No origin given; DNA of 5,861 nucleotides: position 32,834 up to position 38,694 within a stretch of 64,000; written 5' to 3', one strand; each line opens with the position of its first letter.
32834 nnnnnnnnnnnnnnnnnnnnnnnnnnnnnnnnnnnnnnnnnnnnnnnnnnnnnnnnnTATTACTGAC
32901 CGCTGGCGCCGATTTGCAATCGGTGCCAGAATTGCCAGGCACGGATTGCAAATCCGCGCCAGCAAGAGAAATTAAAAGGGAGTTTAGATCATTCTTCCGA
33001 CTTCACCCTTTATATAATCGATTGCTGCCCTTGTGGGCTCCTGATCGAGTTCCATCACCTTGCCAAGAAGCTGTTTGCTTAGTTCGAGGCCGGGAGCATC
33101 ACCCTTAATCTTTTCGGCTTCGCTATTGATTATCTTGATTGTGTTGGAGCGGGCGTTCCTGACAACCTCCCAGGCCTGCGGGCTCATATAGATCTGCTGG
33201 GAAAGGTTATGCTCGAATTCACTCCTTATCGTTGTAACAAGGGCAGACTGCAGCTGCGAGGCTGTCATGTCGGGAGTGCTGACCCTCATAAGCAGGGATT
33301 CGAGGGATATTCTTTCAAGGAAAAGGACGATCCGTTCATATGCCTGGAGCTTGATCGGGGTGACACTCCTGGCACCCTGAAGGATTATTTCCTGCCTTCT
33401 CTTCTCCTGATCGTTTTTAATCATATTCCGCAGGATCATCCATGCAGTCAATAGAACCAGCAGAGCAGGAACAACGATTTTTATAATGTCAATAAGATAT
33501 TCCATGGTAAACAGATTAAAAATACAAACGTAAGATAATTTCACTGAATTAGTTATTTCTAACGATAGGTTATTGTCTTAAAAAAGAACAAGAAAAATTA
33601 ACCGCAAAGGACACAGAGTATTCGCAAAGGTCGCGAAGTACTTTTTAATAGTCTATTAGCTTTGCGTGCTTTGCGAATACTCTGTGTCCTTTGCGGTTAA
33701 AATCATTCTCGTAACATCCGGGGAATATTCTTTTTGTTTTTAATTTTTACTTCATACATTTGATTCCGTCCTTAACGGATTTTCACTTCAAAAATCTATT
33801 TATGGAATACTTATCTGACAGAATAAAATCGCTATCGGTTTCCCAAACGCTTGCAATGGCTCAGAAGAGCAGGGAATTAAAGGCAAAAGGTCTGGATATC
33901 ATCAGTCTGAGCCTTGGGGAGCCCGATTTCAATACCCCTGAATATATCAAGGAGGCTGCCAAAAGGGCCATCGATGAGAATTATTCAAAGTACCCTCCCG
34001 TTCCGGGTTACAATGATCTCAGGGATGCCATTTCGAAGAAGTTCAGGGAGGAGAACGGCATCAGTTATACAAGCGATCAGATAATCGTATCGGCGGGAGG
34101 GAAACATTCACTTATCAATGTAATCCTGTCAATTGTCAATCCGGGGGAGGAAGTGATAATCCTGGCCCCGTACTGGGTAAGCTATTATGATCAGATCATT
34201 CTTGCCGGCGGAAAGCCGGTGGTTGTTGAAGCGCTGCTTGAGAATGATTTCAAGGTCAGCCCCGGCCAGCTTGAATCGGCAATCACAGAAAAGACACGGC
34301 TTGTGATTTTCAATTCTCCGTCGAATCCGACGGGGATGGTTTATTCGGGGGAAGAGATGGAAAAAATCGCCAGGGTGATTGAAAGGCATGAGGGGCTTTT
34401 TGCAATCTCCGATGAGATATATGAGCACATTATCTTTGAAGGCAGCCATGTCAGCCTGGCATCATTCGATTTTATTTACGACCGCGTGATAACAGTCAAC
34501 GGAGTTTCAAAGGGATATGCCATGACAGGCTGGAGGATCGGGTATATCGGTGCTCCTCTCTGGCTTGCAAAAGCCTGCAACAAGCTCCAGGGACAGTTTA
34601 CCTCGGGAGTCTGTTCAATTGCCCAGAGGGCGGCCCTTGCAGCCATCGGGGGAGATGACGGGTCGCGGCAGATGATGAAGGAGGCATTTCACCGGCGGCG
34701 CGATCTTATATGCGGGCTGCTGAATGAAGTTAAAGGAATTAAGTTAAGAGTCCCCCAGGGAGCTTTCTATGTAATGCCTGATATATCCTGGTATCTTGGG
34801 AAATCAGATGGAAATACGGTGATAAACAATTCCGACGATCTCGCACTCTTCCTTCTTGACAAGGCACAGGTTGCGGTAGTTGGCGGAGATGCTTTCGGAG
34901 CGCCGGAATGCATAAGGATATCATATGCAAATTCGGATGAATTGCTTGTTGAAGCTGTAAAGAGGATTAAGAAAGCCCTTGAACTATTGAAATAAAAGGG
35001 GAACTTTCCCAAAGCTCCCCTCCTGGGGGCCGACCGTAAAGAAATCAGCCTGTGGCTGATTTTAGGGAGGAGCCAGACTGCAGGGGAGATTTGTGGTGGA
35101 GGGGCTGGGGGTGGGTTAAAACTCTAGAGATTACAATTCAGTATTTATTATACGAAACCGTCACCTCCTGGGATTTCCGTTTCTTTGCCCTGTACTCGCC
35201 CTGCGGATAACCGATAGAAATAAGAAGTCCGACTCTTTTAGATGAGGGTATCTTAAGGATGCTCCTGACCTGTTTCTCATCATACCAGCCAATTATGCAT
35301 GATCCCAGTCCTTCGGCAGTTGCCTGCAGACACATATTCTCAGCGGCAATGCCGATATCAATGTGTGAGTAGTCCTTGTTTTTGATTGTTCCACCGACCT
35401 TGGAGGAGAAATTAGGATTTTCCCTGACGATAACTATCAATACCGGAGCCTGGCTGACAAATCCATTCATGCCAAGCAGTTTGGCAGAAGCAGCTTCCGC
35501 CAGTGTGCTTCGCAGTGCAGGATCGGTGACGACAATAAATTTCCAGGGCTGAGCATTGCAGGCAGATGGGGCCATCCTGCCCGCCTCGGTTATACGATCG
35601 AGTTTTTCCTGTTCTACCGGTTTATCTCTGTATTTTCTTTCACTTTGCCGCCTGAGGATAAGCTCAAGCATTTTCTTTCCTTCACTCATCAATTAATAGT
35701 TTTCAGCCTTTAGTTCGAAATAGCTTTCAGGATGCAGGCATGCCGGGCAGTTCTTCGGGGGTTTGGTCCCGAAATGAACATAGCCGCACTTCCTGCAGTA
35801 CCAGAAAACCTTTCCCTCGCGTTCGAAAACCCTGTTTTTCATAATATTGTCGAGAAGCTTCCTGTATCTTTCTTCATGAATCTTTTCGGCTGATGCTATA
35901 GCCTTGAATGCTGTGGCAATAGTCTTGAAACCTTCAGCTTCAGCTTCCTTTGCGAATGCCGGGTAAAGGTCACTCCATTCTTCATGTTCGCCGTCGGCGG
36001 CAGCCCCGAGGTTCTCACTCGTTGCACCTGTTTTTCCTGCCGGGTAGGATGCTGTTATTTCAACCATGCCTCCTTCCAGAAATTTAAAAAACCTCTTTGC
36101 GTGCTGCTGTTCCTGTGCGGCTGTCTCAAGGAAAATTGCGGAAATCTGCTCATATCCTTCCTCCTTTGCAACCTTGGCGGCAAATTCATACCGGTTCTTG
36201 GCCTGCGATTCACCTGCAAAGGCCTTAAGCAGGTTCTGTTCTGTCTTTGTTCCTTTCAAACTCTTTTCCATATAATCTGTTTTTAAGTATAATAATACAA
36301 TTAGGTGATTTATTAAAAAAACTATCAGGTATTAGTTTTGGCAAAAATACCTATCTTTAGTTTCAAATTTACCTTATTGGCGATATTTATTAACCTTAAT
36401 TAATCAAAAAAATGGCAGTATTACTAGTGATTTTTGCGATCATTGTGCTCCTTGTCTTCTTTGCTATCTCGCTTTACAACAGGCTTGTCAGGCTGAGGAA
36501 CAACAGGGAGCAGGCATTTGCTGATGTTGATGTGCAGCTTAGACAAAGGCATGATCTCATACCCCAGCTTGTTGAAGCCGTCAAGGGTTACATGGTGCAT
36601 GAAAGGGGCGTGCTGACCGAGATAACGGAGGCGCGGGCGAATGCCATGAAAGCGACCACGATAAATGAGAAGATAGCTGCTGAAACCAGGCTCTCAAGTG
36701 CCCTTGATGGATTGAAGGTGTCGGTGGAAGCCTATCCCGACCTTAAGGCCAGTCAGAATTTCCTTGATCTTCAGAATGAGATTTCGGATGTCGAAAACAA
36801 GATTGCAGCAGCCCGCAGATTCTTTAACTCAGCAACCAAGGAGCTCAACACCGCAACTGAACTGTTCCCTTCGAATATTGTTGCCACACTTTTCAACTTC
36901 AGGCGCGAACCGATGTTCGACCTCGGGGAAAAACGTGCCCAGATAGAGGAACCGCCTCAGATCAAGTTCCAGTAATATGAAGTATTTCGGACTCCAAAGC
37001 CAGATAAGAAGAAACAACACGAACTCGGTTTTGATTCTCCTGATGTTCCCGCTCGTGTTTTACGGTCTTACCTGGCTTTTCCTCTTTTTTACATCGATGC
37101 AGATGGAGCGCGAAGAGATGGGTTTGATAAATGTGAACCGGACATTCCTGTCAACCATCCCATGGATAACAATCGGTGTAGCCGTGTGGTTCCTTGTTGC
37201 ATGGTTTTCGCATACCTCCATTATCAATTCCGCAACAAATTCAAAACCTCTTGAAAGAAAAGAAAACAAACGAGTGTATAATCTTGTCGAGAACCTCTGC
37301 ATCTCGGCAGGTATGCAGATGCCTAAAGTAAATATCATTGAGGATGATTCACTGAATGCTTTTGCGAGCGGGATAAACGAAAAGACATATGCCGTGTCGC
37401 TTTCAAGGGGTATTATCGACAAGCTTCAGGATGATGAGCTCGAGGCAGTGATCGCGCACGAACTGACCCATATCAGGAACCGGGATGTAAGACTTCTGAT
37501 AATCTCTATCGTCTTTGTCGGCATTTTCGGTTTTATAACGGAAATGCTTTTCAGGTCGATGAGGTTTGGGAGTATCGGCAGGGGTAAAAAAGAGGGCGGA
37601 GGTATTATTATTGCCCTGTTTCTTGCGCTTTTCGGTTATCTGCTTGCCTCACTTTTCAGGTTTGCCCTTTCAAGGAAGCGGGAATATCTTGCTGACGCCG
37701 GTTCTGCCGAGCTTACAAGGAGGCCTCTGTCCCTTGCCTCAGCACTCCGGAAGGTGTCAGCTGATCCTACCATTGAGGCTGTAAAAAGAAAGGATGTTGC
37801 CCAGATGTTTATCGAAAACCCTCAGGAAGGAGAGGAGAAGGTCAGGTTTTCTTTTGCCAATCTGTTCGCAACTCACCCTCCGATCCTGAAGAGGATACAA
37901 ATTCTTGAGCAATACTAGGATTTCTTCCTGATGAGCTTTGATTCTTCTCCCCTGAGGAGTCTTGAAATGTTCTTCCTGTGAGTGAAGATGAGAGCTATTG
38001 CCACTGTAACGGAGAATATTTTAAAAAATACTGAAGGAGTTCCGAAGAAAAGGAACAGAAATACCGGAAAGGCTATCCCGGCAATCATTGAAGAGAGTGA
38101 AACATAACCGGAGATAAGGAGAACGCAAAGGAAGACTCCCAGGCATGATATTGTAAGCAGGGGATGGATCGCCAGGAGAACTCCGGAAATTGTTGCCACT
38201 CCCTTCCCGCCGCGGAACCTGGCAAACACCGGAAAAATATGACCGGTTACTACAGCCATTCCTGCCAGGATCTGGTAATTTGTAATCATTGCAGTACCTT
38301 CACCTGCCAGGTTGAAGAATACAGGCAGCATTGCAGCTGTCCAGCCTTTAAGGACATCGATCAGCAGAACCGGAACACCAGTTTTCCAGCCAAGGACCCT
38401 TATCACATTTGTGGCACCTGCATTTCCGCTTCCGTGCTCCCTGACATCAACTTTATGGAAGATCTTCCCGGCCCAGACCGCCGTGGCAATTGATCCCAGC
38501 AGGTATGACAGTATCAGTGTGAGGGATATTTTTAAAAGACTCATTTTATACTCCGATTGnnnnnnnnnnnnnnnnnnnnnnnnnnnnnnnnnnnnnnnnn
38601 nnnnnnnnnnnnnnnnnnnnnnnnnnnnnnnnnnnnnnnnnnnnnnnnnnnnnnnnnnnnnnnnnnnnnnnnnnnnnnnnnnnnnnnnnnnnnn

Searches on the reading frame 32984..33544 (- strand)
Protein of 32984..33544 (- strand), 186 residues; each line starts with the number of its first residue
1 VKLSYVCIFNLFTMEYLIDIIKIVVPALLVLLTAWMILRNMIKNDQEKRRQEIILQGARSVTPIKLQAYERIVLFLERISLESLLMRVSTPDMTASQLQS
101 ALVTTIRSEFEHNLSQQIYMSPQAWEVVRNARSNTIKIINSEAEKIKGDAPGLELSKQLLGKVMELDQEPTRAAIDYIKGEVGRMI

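Call 84: search_protein_families(library=pfam, proteins=[window:32984-33544:-], max_evalue=0.001)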
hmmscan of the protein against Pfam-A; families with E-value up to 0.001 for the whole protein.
window:32984-33544:- (186 aa): 1 family
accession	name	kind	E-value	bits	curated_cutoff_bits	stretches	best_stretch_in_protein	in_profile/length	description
PF25589.1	DUF7935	-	1.5e-60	204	27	1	16-184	2-170/171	Family of unknown function (DUF7935)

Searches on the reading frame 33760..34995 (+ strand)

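Call 84: search_protein_families(library=pfam, proteins=[window:33760-34995:+], max_evalue=0.001)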
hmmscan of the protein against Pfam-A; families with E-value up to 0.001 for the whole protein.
window:33760-34995:+ (411 aa): 3 families
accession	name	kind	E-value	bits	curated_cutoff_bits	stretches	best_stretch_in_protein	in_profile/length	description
PF00155.27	Aminotran_1_2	-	8.1e-70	236.2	19.7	1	46-403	2-361/361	Aminotransferase class I and II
PF01041.23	DegT_DnrJ_EryC1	-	5e-06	26.4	19.8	1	118-210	53-138/360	DegT/DnrJ/EryC1/StrS aminotransferase family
PF01053.26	Cys_Met_Meta_PP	-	0.00022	20.4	27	1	107-210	69-166/381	Cys/Met metabolism PLP-dependent enzyme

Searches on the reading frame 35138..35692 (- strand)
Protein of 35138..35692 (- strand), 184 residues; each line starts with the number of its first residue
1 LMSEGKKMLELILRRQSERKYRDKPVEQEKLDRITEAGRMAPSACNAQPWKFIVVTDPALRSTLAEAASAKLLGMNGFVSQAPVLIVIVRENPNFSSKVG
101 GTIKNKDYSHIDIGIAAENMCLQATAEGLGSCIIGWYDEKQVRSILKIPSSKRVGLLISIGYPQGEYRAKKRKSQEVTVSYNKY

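Call 84: search_protein_families(library=pfam, proteins=[window:35138-35692:-], max_evalue=0.001)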
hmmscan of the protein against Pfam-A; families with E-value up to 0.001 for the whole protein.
window:35138-35692:- (184 aa): 2 families
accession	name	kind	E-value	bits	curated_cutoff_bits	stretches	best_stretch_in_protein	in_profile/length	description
PF00881.29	Nitroreductase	-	1.8e-36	126.3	23.5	2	12-72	1-61/167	Nitroreductase family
PF14512.11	TM1586_NiRdase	-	7.4e-18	65.4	27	2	104-181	75-151/215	Putative TM nitroreductase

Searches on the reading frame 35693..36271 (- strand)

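Call 84: search_protein_families(library=pfam, proteins=[window:35693-36271:-], max_evalue=0.001)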
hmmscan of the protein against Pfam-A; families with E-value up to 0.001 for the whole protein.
window:35693-36271:- (192 aa): 4 families
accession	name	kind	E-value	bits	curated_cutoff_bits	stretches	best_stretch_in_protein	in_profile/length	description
PF02915.23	Rubrerythrin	-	5.1e-30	105.1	22.8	1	13-140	2-137/137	Rubrerythrin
PF21349.2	RUBY_RBDX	-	5.2e-11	42.2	26.5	1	157-186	1-30/30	Rubrerythrin, rubredoxin-like domain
PF00210.30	Ferritin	-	9.9e-06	26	24.5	1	13-143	3-139/142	Ferritin-like domain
PF03405.20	FA_desaturase_2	-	0.00041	19.7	22.7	0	106-145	172-211/325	Fatty acid desaturase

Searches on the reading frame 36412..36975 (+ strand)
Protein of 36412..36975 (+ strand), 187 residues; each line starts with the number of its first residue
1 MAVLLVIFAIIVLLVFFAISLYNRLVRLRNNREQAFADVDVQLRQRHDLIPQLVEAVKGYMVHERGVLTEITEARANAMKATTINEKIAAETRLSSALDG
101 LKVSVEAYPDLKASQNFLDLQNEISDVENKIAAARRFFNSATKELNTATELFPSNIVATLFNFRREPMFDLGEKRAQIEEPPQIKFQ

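Call 84: search_protein_families(library=pfam, proteins=[window:36412-36975:+], max_evalue=0.001)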
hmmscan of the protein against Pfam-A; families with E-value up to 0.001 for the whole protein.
window:36412-36975:+ (187 aa): 1 family
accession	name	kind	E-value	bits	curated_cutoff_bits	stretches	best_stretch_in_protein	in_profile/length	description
PF04011.17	LemA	-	4e-54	182.9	26.2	1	35-186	1-149/149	LemA family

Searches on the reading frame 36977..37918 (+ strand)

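Call 84: search_protein_families(library=pfam, proteins=[window:36977-37918:+], max_evalue=0.001)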
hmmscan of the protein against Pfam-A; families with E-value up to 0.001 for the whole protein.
window:36977-37918:+ (313 aa): 3 families
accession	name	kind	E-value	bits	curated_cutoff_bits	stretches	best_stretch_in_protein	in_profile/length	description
PF01435.24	Peptidase_M48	-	8.2e-34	117.5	20.3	1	95-312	2-184/186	Peptidase family M48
PF05569.17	Peptidase_M56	-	3.7e-05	23.5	31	1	117-184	156-222/296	BlaR1 peptidase M56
PF10263.15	SprT-like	-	0.00071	19.8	25.6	0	112-166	15-72/108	SprT-like family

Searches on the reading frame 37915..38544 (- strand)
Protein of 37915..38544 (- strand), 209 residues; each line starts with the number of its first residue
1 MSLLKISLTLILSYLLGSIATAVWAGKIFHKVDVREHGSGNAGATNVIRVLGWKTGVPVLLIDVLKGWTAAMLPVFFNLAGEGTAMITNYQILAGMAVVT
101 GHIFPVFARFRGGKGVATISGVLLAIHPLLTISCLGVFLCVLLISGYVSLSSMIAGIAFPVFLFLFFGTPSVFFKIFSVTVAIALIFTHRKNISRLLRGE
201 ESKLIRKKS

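Call 84: search_protein_families(library=pfam, proteins=[window:37915-38544:-], max_evalue=0.001)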
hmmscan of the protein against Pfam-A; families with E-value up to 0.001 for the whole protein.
window:37915-38544:- (209 aa): 1 family
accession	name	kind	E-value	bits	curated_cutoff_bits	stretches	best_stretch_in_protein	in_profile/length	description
PF02660.20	G3P_acyltransf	-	1.5e-53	181.7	24.1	1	12-196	1-164/164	Glycerol-3-phosphate acyltransferase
